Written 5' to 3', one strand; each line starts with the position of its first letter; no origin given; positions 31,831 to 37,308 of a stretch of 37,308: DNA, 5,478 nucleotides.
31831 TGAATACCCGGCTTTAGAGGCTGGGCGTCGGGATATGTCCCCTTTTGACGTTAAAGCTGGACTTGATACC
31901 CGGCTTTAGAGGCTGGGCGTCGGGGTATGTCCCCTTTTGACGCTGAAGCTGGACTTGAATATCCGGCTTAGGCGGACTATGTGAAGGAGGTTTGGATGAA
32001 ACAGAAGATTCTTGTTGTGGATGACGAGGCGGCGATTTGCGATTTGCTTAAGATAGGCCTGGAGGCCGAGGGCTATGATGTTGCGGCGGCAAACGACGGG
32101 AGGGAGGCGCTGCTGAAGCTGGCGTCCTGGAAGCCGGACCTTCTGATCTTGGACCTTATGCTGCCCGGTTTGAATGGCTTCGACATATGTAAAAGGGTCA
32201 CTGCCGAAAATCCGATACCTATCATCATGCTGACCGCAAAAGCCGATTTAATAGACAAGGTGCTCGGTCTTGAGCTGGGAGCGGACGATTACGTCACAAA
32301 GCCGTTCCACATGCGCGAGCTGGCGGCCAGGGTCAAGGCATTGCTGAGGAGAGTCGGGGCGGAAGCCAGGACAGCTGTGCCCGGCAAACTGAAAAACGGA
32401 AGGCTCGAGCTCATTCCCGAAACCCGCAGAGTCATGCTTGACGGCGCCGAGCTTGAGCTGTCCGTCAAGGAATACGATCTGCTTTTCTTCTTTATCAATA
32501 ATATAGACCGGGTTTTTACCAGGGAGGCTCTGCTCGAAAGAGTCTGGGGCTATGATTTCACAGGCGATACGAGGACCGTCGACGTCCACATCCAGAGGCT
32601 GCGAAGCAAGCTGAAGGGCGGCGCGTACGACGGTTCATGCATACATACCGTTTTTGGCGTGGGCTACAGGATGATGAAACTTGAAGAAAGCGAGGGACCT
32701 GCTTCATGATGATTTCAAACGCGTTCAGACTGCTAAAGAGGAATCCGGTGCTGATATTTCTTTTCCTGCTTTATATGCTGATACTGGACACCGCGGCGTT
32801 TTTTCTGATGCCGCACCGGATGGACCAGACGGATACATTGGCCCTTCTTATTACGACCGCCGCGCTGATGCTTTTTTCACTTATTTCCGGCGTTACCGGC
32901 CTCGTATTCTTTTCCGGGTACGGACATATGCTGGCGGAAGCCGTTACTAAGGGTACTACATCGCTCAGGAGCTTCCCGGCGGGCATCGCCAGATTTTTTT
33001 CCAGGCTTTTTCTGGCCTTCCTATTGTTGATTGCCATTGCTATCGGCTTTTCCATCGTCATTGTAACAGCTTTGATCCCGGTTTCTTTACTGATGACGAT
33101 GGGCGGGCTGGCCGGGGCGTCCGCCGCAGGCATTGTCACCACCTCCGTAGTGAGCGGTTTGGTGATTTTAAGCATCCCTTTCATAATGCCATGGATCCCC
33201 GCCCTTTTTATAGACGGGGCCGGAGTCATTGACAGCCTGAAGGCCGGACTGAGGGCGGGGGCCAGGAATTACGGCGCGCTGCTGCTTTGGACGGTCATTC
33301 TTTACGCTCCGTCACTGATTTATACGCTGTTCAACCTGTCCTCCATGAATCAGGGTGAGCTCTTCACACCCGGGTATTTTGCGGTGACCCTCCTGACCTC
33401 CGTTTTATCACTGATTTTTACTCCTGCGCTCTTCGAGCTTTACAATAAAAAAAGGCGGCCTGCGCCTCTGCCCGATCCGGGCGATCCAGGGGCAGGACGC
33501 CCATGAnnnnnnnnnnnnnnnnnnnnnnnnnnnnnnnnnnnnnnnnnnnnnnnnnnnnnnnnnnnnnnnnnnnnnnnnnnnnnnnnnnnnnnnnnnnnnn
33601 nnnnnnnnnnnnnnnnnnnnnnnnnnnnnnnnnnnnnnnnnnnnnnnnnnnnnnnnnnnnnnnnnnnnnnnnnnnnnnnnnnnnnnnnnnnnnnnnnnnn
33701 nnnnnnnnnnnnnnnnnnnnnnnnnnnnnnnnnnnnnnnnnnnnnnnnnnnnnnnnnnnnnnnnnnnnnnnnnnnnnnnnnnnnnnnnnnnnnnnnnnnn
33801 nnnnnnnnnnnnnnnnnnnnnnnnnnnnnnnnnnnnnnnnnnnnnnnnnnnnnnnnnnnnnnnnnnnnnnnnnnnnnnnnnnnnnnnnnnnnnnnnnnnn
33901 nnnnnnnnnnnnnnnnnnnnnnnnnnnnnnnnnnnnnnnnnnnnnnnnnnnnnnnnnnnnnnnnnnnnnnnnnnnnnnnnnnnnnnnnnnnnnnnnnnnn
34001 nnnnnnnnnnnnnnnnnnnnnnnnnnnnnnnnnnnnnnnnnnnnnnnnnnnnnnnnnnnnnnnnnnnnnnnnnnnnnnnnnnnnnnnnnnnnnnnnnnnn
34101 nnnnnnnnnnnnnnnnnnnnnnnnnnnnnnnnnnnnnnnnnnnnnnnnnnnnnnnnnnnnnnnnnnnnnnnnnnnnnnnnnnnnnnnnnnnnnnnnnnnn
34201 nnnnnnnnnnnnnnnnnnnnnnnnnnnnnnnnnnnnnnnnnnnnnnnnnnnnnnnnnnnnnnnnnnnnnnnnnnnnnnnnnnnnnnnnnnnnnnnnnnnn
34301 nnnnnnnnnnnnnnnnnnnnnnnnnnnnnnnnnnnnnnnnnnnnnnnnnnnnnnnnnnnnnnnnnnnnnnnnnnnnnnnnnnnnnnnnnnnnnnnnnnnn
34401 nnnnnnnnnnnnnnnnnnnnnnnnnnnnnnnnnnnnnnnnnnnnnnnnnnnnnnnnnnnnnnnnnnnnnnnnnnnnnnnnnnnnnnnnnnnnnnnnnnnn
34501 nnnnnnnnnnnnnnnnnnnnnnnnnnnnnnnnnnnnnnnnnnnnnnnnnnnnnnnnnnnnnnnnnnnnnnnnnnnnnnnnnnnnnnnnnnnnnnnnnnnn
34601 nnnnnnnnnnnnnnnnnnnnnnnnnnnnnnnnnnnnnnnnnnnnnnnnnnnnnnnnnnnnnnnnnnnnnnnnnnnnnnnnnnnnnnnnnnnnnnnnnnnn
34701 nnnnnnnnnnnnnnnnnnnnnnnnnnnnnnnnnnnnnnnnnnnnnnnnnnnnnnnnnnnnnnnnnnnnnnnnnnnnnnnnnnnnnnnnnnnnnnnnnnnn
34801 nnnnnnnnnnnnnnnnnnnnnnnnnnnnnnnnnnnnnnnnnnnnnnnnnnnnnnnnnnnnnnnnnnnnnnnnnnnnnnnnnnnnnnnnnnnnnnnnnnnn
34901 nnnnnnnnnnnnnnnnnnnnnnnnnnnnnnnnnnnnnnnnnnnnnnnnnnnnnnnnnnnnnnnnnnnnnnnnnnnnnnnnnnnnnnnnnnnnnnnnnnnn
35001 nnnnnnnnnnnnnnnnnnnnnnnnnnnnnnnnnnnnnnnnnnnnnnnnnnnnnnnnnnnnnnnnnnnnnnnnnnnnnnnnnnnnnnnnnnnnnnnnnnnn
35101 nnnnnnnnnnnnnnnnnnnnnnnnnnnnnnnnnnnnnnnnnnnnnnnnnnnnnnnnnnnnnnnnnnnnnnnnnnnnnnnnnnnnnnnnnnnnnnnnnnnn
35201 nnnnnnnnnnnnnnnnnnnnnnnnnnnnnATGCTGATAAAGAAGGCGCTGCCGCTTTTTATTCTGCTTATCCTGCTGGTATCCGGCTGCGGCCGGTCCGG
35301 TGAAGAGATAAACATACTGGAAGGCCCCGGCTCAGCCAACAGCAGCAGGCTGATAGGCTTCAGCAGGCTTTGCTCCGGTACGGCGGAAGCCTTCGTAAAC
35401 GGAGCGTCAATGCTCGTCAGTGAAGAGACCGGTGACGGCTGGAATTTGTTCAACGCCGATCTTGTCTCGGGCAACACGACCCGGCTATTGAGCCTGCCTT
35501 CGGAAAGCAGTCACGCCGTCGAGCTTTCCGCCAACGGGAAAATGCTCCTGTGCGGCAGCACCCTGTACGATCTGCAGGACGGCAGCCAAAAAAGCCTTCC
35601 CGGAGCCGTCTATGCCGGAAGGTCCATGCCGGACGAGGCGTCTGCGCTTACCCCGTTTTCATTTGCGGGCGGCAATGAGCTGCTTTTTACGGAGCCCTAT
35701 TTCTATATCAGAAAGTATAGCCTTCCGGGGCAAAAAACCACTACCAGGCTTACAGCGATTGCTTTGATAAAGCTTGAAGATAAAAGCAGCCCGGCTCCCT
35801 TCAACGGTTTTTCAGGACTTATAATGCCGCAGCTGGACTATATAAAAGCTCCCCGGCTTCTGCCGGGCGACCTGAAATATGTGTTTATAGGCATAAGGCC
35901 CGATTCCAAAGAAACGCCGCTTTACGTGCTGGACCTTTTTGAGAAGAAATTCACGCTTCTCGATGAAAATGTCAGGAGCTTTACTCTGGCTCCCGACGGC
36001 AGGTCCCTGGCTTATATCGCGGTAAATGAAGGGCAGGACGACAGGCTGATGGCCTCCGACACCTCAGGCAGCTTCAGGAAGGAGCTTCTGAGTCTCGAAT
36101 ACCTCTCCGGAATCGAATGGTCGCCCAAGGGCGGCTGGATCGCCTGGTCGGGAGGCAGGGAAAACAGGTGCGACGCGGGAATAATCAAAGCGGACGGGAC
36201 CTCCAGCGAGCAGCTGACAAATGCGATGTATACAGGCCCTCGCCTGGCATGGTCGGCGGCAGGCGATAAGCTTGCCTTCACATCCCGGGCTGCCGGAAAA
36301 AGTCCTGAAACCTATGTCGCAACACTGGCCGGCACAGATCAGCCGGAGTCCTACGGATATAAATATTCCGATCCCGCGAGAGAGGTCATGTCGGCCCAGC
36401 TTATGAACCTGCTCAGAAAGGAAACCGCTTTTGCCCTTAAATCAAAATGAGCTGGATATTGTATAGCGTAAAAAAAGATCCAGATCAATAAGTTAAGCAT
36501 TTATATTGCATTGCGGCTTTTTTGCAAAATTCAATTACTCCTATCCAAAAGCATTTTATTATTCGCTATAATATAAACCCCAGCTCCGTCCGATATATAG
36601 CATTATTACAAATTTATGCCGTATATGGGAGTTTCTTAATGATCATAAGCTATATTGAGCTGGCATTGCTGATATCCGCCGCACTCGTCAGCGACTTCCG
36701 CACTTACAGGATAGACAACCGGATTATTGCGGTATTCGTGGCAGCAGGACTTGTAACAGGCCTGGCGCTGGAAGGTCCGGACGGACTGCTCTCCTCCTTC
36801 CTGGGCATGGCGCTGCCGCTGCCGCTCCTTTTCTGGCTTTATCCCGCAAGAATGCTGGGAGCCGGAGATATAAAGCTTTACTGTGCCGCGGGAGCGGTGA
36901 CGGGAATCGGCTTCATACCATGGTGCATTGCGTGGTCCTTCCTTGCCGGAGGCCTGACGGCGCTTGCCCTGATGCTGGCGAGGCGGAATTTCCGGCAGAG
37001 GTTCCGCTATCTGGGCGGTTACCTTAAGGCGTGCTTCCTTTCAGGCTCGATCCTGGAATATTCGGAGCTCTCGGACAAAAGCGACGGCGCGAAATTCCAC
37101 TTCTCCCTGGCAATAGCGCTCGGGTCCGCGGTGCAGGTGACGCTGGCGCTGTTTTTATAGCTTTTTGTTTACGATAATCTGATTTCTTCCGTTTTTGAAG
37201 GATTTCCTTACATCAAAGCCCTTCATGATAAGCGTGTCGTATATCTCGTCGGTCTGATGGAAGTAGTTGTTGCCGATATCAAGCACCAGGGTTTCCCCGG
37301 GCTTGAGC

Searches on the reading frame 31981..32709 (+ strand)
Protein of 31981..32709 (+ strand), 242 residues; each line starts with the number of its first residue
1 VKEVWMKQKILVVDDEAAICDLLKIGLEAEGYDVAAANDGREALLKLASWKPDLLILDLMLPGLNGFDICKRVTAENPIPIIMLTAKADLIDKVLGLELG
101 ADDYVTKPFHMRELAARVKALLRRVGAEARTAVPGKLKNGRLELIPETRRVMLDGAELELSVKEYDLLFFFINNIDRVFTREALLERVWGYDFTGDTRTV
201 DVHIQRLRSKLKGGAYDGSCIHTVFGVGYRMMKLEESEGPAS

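Call 9: search_protein_families(library=pfam, proteins=[window:31981-32709:+])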
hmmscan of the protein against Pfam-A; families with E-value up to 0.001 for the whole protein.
window:31981-32709:+ (242 aa): 2 families
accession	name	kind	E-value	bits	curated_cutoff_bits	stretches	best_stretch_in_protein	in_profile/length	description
PF00072.30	Response_reg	-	1.8e-29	102.6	30.2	1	10-119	1-111/111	Response regulator receiver domain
PF00486.34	Trans_reg_C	-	1.8e-26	92.4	26.2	1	155-231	1-77/77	Transcriptional regulatory protein, C terminal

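Call 23: find_encoding_contigs(protein=window:31981-32709:+, flank=10000, max_places=10)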
Protein window:31981-32709:+ (242 aa): no gene with exactly this product is on record in the collection.

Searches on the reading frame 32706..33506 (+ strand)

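Call 9: search_protein_families(library=pfam, proteins=[window:32706-33506:+])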
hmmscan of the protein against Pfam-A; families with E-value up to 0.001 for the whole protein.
window:32706-33506:+ (266 aa): 1 family
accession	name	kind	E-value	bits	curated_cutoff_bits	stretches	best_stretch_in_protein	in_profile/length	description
PF25231.1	DUF7847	-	2.2e-08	34.2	28.7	1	5-209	9-199/252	Domain of unknown function (DUF7847)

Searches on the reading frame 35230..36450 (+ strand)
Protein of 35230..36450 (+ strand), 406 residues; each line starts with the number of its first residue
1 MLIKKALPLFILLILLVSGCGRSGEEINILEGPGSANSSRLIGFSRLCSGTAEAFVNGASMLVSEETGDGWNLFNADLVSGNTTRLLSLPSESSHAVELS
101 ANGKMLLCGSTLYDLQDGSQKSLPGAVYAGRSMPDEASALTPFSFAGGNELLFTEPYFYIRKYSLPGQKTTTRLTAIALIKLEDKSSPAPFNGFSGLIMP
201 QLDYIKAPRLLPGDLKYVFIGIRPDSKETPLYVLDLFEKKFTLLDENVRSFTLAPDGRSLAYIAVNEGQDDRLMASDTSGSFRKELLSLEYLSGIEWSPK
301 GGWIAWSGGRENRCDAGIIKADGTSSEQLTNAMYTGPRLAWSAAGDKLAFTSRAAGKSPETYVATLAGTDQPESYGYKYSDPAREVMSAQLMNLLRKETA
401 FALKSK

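Call 9: search_protein_families(library=pfam, proteins=[window:35230-36450:+])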
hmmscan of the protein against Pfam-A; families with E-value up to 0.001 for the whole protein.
window:35230-36450:+ (406 aa): 1 family
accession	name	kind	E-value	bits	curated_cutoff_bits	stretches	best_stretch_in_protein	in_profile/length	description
PF07676.18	PD40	-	7.6e-06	26.2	20.9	0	249-263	12-26/38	WD40-like Beta Propeller Repeat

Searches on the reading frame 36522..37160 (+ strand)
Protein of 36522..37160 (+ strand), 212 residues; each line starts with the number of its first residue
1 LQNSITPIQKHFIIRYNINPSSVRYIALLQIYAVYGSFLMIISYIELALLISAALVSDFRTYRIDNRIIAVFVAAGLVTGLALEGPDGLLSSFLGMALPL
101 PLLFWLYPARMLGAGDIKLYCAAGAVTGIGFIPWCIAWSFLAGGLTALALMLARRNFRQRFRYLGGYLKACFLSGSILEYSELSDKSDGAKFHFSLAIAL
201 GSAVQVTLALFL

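Call 53: search_protein_families(library=pfam, proteins=[window:36522-37160:+])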
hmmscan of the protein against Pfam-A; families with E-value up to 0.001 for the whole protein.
window:36522-37160:+ (212 aa): 1 family
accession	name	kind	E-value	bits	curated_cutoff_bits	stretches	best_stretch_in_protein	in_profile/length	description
PF01478.23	Peptidase_A24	-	4.6e-12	46.7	26.5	1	48-147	4-103/104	Type IV leader peptidase family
